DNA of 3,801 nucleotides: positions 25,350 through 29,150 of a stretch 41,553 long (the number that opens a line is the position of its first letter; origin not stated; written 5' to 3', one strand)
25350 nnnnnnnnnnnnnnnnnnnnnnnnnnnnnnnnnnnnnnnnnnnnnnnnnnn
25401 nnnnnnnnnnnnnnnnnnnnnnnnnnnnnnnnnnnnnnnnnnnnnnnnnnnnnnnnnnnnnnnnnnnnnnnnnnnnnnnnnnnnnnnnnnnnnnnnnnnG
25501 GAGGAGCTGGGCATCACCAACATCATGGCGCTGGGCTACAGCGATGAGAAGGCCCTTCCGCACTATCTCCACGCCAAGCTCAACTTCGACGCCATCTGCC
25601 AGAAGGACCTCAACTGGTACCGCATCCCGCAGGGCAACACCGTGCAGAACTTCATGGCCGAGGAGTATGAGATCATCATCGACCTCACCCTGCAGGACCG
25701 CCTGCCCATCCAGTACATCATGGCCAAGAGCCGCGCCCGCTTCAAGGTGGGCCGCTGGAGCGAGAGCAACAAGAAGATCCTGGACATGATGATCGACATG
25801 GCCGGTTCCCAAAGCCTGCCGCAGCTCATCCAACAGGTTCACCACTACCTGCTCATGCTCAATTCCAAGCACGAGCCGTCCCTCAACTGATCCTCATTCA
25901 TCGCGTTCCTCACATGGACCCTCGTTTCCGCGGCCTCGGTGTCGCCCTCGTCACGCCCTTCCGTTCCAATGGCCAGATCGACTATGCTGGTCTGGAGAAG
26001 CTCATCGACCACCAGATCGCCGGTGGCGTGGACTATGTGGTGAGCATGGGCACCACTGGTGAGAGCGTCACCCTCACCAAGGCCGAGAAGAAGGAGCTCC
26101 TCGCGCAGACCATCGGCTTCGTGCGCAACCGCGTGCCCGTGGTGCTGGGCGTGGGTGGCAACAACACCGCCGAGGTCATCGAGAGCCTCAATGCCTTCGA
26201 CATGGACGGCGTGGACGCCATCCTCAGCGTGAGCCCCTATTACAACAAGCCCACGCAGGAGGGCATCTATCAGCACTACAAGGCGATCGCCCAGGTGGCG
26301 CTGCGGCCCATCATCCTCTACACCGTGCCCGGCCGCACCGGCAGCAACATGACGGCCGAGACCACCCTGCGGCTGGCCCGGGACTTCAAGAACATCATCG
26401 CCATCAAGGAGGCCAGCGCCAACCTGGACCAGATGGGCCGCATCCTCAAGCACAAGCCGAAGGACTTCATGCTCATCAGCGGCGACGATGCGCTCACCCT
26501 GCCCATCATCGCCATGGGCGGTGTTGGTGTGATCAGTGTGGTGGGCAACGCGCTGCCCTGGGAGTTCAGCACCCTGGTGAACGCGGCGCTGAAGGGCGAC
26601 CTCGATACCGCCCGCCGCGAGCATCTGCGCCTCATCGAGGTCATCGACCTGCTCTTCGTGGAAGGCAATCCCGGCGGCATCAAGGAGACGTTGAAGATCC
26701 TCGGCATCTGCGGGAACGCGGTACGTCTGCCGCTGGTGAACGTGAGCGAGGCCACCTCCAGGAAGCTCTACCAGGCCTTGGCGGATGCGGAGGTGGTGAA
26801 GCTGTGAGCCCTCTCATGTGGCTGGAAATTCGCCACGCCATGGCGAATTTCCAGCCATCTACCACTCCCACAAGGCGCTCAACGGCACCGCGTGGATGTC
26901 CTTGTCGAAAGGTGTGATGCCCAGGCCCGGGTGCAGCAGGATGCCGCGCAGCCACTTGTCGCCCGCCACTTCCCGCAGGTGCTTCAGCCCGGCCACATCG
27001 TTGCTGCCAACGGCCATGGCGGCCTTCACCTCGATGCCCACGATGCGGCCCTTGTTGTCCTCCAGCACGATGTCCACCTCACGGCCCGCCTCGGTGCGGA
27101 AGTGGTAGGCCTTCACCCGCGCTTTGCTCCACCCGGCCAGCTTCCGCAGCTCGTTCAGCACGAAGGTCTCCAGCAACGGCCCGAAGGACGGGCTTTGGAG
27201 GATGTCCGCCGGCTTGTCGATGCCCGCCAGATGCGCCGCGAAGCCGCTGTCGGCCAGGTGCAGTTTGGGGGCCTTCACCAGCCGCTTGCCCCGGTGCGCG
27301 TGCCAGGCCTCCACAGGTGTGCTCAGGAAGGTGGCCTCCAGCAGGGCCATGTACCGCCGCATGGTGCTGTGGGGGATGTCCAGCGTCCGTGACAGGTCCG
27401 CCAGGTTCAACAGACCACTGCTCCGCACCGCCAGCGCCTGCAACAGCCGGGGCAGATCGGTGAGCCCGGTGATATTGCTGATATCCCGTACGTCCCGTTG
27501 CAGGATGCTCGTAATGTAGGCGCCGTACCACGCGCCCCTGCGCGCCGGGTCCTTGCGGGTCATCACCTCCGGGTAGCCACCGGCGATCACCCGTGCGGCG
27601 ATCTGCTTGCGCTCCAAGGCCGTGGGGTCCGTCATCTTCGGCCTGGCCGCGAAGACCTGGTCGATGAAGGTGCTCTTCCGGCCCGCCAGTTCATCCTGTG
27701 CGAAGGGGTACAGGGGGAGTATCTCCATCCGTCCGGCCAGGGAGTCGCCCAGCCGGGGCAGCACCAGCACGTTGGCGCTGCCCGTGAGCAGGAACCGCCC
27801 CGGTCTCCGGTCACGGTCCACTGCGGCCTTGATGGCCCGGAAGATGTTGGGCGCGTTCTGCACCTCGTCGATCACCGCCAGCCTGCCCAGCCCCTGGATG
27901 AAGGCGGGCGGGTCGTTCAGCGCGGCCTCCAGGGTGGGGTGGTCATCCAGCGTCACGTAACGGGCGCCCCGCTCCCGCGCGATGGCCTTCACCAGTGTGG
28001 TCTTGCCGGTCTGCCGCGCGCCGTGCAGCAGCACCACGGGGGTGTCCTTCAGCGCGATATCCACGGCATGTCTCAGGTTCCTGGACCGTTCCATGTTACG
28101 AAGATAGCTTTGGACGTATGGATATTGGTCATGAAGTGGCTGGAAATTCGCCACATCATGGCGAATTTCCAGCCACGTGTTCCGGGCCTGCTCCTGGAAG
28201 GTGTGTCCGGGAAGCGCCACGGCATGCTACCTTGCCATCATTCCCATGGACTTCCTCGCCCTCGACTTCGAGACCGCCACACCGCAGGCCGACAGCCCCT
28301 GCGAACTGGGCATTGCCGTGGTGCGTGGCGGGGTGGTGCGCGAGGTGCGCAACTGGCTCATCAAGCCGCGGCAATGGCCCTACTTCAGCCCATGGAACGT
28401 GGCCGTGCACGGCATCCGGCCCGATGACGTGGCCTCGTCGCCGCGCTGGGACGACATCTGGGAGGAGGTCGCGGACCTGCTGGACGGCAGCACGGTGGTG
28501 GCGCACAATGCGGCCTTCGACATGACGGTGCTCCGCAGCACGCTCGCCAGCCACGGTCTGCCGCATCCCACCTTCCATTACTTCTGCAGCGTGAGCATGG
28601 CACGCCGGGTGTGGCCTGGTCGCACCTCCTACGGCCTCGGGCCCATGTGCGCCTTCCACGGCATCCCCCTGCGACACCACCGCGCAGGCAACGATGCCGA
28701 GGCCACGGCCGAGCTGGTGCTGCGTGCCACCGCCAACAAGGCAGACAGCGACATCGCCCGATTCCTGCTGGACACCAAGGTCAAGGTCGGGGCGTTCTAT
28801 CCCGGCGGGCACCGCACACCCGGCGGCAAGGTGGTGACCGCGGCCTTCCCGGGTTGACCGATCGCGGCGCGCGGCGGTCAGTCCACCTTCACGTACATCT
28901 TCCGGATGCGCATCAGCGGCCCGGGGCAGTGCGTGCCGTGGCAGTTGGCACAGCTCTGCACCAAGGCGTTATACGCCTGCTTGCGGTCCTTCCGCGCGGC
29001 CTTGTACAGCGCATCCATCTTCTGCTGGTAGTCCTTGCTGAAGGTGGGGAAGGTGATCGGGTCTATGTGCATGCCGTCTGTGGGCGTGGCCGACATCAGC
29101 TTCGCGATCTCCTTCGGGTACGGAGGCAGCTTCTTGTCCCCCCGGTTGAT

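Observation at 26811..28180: Two identical perfect 39-bp palindromes bracket a single ATPase-nuclease gene between dapA and an exonuclease gene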

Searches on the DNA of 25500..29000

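Call 37: search_rna_families(source=window, start=25500, end=29000, threshold=evalue, max_evalue=10)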
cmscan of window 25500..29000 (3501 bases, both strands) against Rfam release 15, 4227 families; matches with E-value up to 10: 8.
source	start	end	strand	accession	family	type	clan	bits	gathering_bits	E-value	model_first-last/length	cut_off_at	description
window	28134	28178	-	RF04248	MIR7486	Gene; miRNA;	-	22.4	67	1.3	21-66/87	no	MIR7486 microRNA precursor family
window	28134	28178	+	RF04248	MIR7486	Gene; miRNA;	-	21.9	67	1.7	21-66/87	no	MIR7486 microRNA precursor family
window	28312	28376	+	RF01010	mir-632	Gene; miRNA;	-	19.6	67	8.1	1-84/84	no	mir-632 microRNA precursor family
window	27216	27296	+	RF02674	AsdA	Gene; antisense;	-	19.4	52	0.99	1-81/81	no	antisense RNA of dnaA mRNA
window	28136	28176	+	RF03906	mir-3199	Gene; miRNA;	-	19.2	100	8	1-87/87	no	mir-3199 microRNA precursor family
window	26814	26861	-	RF04248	MIR7486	Gene; miRNA;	-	18.9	67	8.8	1-87/87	no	MIR7486 microRNA precursor family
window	25648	25688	-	RF01116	Yfr1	Gene; sRNA;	-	18.7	38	1.9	1-59/59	no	Cyanobacterial functional RNA 1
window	26159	26230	-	RF00223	IRES_Bip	Cis-reg; IRES;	-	13.9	40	0.31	1-263/263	no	bip internal ribosome entry site (IRES)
